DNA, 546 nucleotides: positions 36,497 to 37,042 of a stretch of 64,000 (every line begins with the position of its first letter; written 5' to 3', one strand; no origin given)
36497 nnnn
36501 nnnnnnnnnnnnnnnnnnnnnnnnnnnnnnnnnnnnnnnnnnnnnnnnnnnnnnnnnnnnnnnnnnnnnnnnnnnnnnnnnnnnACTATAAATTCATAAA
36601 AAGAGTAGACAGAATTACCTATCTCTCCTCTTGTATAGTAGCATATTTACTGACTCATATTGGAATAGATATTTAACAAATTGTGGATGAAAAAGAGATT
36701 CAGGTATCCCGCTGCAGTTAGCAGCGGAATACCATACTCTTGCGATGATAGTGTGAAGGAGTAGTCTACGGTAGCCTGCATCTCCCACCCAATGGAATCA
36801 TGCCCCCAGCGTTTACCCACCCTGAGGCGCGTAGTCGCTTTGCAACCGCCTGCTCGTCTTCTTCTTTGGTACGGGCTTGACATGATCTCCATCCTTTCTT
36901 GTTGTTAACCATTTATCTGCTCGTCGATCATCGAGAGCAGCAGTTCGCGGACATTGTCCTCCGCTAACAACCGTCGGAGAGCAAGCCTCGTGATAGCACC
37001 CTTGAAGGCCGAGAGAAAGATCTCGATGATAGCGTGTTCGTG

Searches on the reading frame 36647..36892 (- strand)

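Call 5: search_protein_families(library=pfam, proteins=[window:36647-36892:-], max_evalue=0.01)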
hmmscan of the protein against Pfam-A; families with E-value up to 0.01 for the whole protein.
window:36647-36892:- (81 aa): 1 family
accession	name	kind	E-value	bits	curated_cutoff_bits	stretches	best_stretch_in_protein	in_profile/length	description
PF24180.1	Avr2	-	0.002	18.4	27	1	2-50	108-155/156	Effector protein Avr2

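Call 95: search_protein_families(library=padloc, proteins=[window:36647-36892:-], max_evalue=0.01)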
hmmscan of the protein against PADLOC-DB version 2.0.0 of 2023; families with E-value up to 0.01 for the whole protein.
window:36647-36892:- (81 aa): 0 families

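Call 96: search_protein_families(library=phrogs, proteins=[window:36647-36892:-], max_evalue=0.01)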
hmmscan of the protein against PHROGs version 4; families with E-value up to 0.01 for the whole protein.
window:36647-36892:- (81 aa): 0 families
